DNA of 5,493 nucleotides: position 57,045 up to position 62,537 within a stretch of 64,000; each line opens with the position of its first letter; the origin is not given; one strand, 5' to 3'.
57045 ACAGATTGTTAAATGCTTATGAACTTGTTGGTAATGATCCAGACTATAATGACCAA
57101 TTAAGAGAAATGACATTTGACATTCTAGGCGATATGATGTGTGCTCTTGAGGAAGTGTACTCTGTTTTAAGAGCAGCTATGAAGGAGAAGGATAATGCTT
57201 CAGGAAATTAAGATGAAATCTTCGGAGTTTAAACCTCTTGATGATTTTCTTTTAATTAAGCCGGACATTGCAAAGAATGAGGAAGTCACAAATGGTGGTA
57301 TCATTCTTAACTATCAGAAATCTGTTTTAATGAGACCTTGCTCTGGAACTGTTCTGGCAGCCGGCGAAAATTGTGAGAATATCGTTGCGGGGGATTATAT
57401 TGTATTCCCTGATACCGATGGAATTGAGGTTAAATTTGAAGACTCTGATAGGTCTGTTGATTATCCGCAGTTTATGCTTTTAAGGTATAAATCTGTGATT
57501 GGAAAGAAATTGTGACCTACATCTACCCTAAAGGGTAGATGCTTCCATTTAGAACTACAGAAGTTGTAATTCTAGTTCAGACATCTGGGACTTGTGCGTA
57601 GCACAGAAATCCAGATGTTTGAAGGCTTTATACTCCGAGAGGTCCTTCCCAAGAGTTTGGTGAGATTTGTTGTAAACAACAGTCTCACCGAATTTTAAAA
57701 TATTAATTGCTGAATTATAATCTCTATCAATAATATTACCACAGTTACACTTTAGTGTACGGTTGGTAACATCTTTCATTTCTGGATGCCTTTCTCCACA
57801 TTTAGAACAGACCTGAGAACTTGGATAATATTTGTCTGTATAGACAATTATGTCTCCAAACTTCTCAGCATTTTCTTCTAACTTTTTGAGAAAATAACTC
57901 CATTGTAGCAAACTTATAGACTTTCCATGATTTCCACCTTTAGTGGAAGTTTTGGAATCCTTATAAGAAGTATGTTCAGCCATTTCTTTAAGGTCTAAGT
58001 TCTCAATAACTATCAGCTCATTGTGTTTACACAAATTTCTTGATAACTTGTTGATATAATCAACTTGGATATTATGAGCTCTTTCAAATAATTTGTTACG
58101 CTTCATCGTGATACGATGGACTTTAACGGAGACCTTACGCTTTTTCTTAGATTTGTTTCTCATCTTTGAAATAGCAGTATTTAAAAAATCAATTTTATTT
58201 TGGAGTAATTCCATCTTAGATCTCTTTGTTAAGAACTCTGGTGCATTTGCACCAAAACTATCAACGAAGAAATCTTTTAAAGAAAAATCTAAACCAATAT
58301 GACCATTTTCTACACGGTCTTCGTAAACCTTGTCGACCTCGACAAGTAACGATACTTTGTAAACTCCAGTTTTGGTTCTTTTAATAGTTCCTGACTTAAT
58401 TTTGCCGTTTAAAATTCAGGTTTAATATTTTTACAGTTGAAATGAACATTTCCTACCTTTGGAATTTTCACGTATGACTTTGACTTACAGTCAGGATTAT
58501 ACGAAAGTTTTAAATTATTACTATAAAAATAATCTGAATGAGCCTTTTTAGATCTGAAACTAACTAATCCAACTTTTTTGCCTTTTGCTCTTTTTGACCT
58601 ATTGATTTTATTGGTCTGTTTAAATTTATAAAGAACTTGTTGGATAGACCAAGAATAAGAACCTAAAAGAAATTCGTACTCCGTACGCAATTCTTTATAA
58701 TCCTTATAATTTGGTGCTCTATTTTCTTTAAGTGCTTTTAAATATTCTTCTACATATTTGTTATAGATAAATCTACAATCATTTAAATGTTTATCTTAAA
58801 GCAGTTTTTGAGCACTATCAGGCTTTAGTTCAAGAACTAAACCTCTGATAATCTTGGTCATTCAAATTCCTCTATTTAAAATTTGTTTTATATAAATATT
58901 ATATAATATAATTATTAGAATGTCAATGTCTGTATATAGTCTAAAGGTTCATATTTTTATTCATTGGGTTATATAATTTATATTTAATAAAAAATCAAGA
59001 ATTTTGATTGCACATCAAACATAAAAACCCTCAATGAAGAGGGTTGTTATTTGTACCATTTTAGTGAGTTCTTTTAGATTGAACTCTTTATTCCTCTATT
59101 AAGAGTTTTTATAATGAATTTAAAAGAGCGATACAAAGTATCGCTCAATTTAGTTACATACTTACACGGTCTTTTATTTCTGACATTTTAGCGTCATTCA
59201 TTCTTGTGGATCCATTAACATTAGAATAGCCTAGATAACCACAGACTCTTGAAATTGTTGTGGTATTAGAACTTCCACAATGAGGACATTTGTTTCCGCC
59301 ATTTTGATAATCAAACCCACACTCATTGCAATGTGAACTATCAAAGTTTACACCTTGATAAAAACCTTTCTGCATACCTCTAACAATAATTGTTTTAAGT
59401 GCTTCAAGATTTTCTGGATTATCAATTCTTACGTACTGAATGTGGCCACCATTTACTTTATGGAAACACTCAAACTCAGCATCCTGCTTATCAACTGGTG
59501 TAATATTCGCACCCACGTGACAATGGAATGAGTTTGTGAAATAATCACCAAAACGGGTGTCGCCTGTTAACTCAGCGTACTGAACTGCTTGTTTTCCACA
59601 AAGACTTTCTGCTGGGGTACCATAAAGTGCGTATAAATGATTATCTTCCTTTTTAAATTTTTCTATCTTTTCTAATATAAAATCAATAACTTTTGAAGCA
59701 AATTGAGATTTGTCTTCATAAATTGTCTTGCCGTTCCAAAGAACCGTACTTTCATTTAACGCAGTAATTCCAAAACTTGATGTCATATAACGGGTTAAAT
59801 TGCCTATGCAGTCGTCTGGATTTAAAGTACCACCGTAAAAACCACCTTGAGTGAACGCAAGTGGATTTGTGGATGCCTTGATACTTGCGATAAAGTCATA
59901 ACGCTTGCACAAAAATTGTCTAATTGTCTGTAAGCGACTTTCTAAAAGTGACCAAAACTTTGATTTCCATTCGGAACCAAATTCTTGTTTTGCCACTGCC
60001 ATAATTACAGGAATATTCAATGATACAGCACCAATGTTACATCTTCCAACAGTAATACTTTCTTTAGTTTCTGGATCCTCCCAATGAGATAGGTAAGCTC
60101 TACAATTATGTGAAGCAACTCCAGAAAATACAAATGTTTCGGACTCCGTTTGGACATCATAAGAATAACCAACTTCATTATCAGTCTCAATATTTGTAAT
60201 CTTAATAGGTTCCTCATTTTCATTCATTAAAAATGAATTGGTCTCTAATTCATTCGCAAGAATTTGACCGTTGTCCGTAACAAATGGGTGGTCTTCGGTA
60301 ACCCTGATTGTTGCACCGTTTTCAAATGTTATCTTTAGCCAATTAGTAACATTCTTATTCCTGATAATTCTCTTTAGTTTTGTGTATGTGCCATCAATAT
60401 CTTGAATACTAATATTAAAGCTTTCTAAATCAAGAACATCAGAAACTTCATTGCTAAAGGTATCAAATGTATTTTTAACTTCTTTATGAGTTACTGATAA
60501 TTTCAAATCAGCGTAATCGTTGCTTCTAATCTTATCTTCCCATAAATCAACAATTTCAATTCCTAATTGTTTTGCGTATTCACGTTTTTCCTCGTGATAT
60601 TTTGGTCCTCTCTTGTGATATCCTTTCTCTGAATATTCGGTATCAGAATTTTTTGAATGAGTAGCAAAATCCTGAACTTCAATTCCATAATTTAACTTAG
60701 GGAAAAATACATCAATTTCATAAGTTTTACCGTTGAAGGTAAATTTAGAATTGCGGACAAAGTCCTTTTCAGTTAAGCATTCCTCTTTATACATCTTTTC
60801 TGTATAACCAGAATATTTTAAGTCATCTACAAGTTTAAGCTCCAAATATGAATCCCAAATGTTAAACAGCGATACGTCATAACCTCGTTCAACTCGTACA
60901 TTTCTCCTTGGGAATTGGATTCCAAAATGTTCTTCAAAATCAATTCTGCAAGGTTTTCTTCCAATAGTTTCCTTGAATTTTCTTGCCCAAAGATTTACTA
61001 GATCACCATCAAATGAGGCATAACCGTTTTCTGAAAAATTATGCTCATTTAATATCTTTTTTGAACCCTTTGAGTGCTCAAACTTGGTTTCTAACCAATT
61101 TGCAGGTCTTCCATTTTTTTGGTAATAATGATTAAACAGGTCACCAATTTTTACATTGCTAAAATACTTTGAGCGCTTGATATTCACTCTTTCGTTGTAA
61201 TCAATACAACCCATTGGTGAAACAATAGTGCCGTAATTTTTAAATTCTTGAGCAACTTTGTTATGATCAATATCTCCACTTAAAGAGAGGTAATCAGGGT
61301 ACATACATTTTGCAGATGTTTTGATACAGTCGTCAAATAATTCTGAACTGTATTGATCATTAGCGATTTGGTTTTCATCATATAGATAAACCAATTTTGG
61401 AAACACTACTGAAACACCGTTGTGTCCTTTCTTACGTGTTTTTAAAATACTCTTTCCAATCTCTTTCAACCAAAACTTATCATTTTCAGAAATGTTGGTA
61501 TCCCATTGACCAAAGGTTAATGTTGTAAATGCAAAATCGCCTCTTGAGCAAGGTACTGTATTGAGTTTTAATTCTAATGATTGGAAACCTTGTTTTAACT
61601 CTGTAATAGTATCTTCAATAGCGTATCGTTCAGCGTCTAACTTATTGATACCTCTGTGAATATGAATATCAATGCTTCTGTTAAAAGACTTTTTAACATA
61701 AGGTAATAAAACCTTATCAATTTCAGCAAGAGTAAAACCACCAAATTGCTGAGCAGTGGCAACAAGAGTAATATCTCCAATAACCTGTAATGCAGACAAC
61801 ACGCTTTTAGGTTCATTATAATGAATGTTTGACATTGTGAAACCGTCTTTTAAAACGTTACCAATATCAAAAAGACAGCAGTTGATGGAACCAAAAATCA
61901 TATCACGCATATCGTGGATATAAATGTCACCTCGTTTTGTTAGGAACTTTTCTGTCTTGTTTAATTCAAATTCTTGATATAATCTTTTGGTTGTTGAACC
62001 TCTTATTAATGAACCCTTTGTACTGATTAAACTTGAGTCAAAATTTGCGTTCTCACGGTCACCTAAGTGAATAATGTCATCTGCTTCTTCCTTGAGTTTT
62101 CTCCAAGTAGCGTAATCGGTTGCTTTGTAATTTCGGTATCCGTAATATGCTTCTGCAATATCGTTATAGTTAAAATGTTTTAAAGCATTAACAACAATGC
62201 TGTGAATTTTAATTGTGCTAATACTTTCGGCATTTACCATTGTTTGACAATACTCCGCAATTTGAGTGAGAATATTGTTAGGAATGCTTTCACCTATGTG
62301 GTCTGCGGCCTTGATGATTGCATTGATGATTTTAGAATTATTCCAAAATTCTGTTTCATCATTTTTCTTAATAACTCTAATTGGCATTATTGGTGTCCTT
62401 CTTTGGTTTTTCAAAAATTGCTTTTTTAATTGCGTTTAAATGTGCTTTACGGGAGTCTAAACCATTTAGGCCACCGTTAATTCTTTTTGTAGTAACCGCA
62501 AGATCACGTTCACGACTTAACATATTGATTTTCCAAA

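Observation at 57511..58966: TnpB-only IS200/IS605 element inserted at the stop codon of the gp31-like gene, with a decayed tnpB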

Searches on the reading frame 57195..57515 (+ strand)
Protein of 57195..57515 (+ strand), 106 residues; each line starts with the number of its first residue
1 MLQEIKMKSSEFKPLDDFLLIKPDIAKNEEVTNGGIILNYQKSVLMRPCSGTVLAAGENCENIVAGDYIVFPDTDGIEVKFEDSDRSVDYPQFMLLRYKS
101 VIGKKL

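Call 7: search_protein_families(library=pfam, proteins=[window:57195-57515:+], max_evalue=0.01)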
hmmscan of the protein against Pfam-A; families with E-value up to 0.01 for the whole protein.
window:57195-57515:+ (106 aa): 1 family
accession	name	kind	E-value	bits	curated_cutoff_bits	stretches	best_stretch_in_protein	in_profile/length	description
PF00166.26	Cpn10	-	2e-10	41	21.1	1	12-85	2-80/93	Chaperonin 10 Kd subunit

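Call 24: find_related_loci(query=window:57195-57512:+, collection=viral_contigs, flank=4000)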
Query window:57195-57512:+ (106 aa) in viral_contigs; peptide patterns used: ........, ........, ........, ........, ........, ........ (x = any residue, [..] = any of these).
3 stretches matched a pattern, but none encodes a relative of the query by tblastn (E <= 1e-3).

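Call 27: find_homologous_proteins(query=window:57195-57512:+, max_evalue=0.00001)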
Query window:57195-57512:+ (106 aa): 24 proteins with E <= 0.00001 among 26 candidates.
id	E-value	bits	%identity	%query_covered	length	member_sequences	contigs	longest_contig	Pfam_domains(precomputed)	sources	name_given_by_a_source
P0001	5.8e-62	224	98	100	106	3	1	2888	PF00166.27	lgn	-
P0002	3.9e-44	167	71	99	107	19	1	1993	PF00166.27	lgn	-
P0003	1.1e-43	165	71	99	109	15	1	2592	PF00166.27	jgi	jgi:co-chaperonin GroES (HSP10)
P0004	2.0e-43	164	70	99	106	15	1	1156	PF00166.27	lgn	-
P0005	9.4e-39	149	63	99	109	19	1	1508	PF00166.27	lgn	-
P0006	1.8e-38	149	63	99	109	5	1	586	PF00166.27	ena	-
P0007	2.3e-38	148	63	99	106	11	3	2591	PF00166.27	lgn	-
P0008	1.8e-36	142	66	99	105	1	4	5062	PF00166.27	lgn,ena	-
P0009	5.0e-36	141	63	98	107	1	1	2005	PF00166.27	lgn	-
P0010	7.0e-36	140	63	98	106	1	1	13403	PF00166.27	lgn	-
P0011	2.4e-34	135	61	99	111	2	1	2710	PF00166.27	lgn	-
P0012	3.3e-34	135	58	99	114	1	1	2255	PF00166.27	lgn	-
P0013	6.3e-34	134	61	99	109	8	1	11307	PF00166.27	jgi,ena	-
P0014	2.8e-33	132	57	100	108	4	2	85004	PF00166.27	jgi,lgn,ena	-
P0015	1.4e-32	130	58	99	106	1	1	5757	PF00166.27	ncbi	-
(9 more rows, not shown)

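Call 29: find_encoding_contigs(protein=P0001, flank=3000, max_places=4)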
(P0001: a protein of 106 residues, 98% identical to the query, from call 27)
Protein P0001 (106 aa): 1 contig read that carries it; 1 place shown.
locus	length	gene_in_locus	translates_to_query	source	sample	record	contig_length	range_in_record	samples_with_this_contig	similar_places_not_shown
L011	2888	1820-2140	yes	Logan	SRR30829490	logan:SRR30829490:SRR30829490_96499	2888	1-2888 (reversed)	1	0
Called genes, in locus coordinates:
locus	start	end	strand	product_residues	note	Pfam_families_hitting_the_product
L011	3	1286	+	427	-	?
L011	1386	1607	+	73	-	-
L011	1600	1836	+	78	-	-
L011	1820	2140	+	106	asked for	PF00166:Cpn10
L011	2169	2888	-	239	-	?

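Call 46: find_encoding_contigs(protein=window:57195-57515:+, flank=5000, max_places=8)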
Protein window:57195-57515:+ (106 aa): 23 contigs read that carry it; 8 places shown.
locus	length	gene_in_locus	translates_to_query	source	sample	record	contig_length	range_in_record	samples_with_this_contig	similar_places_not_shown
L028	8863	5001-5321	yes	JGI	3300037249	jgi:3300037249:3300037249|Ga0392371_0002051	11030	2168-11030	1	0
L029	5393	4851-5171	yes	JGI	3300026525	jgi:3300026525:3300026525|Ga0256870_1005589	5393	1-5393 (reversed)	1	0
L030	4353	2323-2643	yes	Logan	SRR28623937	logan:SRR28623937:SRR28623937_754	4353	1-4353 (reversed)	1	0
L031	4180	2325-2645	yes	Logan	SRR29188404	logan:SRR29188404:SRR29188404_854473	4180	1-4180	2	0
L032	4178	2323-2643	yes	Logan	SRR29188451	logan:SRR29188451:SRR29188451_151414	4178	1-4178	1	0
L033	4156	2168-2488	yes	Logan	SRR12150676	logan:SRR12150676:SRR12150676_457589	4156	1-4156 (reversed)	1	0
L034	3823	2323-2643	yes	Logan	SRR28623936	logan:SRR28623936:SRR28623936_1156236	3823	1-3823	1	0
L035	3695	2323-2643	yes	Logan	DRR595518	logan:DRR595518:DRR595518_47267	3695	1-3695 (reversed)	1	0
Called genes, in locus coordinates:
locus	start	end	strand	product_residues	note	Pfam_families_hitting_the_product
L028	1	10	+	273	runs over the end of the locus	-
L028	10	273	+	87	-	-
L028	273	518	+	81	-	-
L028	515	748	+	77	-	-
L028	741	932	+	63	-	-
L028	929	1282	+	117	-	-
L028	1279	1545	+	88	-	-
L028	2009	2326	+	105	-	-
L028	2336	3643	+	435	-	PF01068:DNA_ligase_A_M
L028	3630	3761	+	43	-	PF01541:GIY-YIG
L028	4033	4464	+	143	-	-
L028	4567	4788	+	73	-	-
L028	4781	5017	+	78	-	-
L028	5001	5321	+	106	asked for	PF00166:Cpn10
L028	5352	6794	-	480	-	-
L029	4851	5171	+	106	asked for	PF00166:Cpn10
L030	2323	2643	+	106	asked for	PF00166:Cpn10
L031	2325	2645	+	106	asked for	PF00166:Cpn10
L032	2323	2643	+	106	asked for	PF00166:Cpn10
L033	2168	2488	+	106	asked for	PF00166:Cpn10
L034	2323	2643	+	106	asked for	PF00166:Cpn10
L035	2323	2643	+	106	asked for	PF00166:Cpn10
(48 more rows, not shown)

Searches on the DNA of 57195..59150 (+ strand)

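Call 6: search_dna_similar(query=window:57195-59150:+, collection=phages, mode=near, max_rows=25)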
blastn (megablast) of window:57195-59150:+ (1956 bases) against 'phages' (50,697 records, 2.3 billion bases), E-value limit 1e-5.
No match.

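Call 59: search_rna_families(source=window, start=57400, end=59100, threshold=evalue, max_evalue=10)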
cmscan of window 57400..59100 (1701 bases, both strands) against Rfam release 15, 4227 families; matches with E-value up to 10: 9.
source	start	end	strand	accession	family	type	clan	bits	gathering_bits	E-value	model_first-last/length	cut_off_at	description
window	58988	59077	-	RF01770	rimP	Cis-reg; leader;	-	20.3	47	2.4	1-102/102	no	Gammaprotebacteria rimP leader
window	58967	59058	-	RF00413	SNORA19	Gene; snRNA; snoRNA; HACA-box;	-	20.1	80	2.7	1-131/131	no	Small nucleolar RNA SNORA19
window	58151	58275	-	RF00402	SNORA25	Gene; snRNA; snoRNA; HACA-box;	-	20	85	1.9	1-128/128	no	Small nucleolar RNA SNORA25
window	58437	58494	+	RF01167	sn2429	Gene; snRNA; snoRNA; CD-box;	-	17.4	50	3.5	1-77/77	no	Small nucleolar RNA sn2429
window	58139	58195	+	RF01091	PK-SPCSV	Cis-reg;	-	17.4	36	6.5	1-61/61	no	3'-terminal pseudoknot in SPCSV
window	57987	58066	-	RF02298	TtnuCD22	Gene; snRNA; snoRNA; CD-box;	-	16.5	85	6.9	1-77/77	no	Tetrahymena snoRNA TtnuCD22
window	57996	58023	+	RF00390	TYMV_upPK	Cis-reg;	-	16.3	38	4.4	1-23/23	no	turnip yellow mosaic virus upstream pseudo-knot (TYMV_upPK)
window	58222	58283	+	RF01263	snR191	Gene; snRNA; snoRNA; HACA-box;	CL00043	14.7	46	1.8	9-74/273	no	Small nucleolar RNA snR191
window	57457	57527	+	RF02089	CLRN1-AS1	Gene; lncRNA;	-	12.9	48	2.7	1-79/79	no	CLRN1 antisense RNA 1 conserved region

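Call 90: build_rna_model(alignment_id=A2)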
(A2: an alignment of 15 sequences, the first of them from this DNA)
Model R1 built from alignment A2 (15 sequences, 181 columns); structure: RNAalifold consensus.
model positions 170; base pairs 37; branch points 4; effective number of sequences 1.31; information 0.59 bits per position. Calibrated on 0.2 Mb of random sequence (short: E-values are rough).
structure used (alignment columns):
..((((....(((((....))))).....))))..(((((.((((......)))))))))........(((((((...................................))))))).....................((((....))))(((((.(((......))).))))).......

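Call 91: search_with_rna_model(model_id=R1, source=window, max_evalue=1, filters=default)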
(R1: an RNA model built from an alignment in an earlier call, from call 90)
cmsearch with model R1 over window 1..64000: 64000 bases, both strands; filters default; matches with E-value up to 1: 13.
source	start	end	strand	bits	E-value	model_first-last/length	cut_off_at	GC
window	57512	57691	-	194.1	9.6e-44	1-170/170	no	0.43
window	14484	14629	+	169.1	6.5e-38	1-170/170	no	0.41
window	37583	37727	+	166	3.5e-37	1-170/170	no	0.39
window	40521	40667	+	119.8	2.2e-26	1-170/170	no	0.38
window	32500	32623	-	55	3.1e-11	1-170/170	no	0.3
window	13259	13381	+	29.7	2.4e-05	1-170/170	no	0.37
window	57657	57770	+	27.7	7.5e-05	1-170/170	no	0.3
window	58059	58129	-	21.7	0.0019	1-170/170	no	0.35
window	14395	14518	-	16.1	0.037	1-170/170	no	0.25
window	13346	13463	-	13.2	0.18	1-170/170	no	0.31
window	37552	37617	-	13.2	0.18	1-170/170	no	0.23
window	57520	57541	+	12.3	0.29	141-162/170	no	0.45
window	53722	53829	+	10.3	0.85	1-170/170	no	0.29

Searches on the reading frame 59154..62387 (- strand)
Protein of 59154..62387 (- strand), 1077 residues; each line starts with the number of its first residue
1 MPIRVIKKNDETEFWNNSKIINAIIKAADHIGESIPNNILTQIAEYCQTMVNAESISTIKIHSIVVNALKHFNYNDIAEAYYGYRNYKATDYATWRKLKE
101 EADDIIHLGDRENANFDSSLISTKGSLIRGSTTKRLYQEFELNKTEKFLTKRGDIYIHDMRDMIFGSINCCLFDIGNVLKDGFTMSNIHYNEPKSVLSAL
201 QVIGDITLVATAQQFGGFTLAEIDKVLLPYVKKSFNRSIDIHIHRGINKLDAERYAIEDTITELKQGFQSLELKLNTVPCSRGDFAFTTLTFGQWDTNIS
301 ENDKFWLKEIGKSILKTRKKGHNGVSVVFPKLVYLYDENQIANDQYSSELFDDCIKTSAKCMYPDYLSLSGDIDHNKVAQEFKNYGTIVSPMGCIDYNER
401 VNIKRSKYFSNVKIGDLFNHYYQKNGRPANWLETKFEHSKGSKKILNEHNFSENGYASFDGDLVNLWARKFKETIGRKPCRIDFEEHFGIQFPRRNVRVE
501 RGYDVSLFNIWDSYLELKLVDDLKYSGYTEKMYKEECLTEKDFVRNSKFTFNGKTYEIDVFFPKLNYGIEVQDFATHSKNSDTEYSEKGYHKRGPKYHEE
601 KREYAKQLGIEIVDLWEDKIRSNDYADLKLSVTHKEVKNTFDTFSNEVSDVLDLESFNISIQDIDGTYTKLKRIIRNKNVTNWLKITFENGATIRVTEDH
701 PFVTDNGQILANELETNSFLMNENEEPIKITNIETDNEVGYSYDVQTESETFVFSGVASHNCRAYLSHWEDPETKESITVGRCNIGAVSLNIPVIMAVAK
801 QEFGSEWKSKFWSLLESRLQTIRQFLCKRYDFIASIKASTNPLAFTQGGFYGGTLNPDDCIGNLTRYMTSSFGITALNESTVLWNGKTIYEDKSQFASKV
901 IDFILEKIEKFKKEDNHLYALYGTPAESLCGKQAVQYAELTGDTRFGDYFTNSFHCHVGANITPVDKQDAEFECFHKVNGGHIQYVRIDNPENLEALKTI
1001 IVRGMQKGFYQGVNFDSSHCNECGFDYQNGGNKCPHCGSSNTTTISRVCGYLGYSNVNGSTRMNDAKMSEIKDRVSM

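Call 54: find_encoding_contigs(protein=window:59154-62387:-, flank=3000, max_places=8)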
Protein window:59154-62387:- (1077 aa): 5 contigs read that carry it; 4 places shown.
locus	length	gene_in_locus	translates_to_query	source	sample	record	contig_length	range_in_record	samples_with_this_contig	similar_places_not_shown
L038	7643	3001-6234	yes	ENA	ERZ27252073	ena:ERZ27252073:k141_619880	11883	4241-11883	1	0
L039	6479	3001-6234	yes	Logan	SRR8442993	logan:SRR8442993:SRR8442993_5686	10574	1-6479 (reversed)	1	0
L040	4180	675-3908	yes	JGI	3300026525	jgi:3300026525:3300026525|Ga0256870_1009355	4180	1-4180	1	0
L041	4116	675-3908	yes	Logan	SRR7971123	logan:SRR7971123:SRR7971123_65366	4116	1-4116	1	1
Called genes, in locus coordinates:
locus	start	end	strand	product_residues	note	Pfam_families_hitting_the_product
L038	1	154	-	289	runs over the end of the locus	-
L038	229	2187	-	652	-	PF03237:Terminase_6N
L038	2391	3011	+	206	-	PF00182:Glyco_hydro_19 (faint)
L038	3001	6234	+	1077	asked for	PF03477:ATP-cone, PF13597:NRDD, PF14890:Intein_splicing (faint), PF13597:NRDD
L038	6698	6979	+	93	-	-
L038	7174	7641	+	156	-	?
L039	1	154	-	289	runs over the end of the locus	-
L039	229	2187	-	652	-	PF03237:Terminase_6N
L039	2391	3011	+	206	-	PF00182:Glyco_hydro_19 (faint)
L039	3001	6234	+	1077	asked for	PF03477:ATP-cone, PF13597:NRDD, PF14890:Intein_splicing (faint), PF13597:NRDD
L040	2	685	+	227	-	?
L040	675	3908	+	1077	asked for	PF03477:ATP-cone, PF13597:NRDD, PF14890:Intein_splicing (faint), PF13597:NRDD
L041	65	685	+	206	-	PF00182:Glyco_hydro_19 (faint)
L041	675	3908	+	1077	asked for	PF03477:ATP-cone, PF13597:NRDD, PF14890:Intein_splicing (faint), PF13597:NRDD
